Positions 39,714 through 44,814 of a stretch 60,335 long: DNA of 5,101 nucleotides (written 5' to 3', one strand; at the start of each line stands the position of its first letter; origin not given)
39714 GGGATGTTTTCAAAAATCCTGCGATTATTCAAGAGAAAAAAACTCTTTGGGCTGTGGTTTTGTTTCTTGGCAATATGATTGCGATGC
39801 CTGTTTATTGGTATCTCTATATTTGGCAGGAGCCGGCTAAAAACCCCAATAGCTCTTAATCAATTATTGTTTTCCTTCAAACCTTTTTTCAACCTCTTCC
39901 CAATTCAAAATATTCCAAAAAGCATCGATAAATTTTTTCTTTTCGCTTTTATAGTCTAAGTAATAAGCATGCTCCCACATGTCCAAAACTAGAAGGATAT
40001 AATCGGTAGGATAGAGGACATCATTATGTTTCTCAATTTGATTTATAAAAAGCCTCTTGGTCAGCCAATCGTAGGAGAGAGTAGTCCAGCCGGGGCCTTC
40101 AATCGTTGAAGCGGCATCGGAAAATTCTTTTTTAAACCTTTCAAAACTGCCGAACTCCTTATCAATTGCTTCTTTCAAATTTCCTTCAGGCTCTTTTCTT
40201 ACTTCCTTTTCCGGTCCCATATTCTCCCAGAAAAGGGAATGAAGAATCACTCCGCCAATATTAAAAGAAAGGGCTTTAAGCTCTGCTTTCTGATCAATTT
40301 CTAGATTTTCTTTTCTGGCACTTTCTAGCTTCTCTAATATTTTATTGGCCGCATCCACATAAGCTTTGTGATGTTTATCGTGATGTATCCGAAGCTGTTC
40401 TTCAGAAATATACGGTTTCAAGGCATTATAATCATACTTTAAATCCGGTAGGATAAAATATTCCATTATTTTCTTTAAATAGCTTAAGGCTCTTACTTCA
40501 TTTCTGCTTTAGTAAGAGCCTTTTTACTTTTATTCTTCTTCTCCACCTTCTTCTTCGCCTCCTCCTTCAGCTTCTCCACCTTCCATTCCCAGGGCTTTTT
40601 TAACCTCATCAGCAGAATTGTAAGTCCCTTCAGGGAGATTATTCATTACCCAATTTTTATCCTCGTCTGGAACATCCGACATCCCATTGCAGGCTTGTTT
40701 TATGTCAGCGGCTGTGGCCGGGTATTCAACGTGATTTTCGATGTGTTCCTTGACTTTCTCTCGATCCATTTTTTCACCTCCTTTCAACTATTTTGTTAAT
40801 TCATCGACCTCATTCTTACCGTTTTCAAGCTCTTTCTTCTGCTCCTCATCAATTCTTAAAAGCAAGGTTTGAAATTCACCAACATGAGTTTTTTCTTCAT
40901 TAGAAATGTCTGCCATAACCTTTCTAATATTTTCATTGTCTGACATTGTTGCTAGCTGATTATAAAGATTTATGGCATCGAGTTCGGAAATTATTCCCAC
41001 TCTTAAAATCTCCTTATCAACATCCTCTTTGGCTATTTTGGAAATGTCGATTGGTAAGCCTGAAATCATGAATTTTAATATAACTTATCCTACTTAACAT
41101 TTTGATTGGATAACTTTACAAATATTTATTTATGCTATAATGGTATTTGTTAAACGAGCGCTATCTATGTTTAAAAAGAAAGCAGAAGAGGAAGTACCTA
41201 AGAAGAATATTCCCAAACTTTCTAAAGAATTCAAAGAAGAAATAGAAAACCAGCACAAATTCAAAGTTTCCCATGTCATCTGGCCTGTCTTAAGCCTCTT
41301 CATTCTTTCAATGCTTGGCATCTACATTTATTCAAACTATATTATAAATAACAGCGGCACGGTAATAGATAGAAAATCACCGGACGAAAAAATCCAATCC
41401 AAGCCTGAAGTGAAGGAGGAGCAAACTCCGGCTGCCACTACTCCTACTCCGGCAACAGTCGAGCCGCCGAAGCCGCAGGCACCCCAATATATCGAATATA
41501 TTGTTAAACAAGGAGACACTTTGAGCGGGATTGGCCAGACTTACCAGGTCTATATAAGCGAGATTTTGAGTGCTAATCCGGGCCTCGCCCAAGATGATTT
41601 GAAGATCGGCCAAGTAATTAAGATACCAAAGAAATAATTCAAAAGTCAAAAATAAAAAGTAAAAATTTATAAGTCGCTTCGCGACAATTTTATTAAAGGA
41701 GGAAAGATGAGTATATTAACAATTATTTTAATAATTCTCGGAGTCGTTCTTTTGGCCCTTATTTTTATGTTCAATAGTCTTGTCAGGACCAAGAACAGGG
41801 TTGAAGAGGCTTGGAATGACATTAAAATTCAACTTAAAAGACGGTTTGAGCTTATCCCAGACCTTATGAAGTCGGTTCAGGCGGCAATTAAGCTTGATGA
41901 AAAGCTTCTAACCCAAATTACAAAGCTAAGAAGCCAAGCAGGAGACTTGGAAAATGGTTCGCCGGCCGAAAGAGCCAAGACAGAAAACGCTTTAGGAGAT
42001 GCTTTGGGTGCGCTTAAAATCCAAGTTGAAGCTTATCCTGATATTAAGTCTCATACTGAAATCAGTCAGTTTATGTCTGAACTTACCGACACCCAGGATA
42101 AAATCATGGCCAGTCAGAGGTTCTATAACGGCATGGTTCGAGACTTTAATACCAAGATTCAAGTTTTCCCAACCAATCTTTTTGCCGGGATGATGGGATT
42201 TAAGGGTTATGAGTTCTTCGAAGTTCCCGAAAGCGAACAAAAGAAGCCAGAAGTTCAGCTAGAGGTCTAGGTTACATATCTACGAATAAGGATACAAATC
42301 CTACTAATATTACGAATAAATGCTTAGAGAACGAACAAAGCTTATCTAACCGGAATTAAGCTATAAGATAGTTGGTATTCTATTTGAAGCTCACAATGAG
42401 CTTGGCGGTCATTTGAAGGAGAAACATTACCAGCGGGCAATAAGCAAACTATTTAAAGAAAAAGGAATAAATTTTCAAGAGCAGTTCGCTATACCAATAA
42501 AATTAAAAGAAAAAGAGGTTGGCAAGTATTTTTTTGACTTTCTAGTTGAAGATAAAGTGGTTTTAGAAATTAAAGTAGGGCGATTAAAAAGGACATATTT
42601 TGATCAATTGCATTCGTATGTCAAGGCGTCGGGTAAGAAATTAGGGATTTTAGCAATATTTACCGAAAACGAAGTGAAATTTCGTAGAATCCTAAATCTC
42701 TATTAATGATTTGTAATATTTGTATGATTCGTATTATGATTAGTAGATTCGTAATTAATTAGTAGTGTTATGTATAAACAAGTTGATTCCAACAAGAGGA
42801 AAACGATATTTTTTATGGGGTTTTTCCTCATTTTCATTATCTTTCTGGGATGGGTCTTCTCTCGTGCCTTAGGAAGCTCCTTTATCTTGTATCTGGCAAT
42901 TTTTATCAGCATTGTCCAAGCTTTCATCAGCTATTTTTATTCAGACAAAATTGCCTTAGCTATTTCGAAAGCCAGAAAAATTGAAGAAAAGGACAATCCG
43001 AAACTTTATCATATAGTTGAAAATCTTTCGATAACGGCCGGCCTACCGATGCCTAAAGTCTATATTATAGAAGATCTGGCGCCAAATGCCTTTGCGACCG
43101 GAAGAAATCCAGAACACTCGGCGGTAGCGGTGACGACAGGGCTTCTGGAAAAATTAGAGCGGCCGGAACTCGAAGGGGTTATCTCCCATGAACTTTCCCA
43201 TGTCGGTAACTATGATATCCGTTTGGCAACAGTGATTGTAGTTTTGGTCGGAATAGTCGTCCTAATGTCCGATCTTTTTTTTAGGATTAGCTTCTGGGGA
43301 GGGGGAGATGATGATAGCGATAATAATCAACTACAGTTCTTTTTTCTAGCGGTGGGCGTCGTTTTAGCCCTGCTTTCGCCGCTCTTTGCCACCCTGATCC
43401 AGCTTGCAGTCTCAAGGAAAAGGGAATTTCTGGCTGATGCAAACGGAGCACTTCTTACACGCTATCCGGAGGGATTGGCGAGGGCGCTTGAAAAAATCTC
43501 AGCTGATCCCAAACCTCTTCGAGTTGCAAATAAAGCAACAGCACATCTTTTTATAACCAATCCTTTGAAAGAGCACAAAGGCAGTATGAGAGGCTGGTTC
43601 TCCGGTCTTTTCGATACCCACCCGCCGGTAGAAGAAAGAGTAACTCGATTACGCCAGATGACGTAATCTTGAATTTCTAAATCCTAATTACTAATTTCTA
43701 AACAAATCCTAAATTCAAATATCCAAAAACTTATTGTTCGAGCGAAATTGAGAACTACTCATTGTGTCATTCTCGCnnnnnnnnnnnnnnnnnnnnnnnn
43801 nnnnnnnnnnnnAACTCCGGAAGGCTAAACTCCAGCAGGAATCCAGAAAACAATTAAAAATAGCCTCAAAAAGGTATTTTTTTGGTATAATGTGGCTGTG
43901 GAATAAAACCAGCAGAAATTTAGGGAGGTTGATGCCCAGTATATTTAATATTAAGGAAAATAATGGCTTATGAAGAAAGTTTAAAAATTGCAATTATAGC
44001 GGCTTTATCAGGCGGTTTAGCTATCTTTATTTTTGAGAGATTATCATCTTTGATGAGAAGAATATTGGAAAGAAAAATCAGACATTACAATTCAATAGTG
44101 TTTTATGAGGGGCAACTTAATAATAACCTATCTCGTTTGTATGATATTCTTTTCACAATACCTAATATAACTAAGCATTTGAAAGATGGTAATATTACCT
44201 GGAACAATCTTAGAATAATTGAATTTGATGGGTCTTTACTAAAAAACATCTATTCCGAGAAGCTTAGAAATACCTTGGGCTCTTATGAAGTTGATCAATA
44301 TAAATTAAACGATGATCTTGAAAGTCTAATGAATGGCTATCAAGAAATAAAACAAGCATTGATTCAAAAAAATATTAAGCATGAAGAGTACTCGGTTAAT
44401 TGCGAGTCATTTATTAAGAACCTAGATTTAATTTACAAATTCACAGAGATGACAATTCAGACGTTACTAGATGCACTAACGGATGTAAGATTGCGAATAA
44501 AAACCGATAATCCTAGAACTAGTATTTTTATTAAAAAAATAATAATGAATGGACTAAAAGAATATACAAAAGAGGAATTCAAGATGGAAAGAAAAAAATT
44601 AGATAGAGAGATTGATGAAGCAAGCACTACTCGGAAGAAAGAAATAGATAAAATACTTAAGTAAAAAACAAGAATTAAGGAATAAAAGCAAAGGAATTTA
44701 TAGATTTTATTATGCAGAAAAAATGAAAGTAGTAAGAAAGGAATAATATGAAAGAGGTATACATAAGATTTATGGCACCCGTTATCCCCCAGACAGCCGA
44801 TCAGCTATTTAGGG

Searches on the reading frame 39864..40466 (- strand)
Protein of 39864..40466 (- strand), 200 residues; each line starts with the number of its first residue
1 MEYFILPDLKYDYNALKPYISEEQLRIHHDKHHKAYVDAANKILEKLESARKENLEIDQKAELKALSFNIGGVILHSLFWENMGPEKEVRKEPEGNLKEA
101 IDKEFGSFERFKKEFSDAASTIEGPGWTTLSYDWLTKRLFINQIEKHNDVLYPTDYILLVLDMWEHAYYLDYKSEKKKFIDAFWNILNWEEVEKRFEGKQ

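Call 30: search_protein_families(library=pfam, proteins=[window:39864-40466:-], max_evalue=0.0001)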
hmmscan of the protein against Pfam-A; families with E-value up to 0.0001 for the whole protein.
window:39864-40466:- (200 aa): 2 families
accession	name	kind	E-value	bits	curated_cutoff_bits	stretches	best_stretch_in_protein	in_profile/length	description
PF02777.23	Sod_Fe_C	-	5.1e-34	116.8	20.9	1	93-195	1-102/102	Iron/manganese superoxide dismutases, C-terminal domain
PF00081.27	Sod_Fe_N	-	5.4e-30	104.1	27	1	4-83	2-81/82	Iron/manganese superoxide dismutases, alpha-hairpin domain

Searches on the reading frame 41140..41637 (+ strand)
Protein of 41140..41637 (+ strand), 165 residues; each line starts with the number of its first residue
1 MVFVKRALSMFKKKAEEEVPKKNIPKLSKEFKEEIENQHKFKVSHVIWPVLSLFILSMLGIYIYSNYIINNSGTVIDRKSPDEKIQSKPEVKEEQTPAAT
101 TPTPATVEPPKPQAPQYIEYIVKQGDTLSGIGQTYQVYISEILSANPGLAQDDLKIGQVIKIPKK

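Call 30: search_protein_families(library=pfam, proteins=[window:41140-41637:+], max_evalue=0.0001)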
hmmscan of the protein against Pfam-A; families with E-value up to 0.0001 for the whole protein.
window:41140-41637:+ (165 aa): 1 family
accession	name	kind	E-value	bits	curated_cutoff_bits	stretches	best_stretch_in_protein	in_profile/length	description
PF01476.26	LysM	-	1.3e-14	54.3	20.9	1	120-163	1-43/43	LysM domain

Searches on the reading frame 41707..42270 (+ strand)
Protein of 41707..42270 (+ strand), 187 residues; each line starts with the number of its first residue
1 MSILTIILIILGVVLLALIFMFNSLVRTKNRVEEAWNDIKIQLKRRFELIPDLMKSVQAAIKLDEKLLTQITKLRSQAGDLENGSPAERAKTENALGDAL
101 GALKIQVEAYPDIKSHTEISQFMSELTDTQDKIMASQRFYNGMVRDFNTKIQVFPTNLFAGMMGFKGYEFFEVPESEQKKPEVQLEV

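Call 30: search_protein_families(library=pfam, proteins=[window:41707-42270:+], max_evalue=0.0001)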
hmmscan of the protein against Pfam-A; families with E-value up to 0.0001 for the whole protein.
window:41707-42270:+ (187 aa): 1 family
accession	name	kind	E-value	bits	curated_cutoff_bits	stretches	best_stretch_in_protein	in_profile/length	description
PF04011.17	LemA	-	4.1e-45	153.7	26.2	1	35-184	1-148/149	LemA family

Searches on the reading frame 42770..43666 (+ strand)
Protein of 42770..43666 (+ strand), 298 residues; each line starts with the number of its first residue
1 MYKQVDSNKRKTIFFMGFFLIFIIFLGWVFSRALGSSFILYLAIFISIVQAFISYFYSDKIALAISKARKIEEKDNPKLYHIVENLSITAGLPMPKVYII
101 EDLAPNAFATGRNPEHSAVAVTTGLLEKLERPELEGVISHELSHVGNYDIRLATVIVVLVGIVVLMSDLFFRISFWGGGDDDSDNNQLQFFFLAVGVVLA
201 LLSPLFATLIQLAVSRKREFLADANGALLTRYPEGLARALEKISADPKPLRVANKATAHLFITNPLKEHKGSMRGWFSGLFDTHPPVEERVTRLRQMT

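Call 30: search_protein_families(library=pfam, proteins=[window:42770-43666:+], max_evalue=0.0001)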
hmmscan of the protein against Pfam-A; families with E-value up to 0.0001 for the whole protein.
window:42770-43666:+ (298 aa): 1 family
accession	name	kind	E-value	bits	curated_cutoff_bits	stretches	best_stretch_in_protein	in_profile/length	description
PF01435.24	Peptidase_M48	-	2.4e-30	106.2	20.3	1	74-297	2-185/186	Peptidase family M48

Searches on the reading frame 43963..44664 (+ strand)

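Call 31: search_protein_families(library=pfam, proteins=[window:43963-44664:+], max_evalue=0.0001)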
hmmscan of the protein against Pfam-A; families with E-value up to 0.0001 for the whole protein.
window:43963-44664:+ (233 aa): 0 families

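Call 101: search_protein_families(library=pfam, proteins=[window:43963-44664:+], max_evalue=0.05)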
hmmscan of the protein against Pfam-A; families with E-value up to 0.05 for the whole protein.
window:43963-44664:+ (233 aa): 2 families
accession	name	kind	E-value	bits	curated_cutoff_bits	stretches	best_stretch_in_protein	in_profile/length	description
PF04803.17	Cor1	-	0.029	15.1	32.1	1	93-157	39-107/132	Cor1/Xlr/Xmr conserved region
PF20369.3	DUF6664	-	0.038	15.1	27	0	94-168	11-87/105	Family of unknown function (DUF6664)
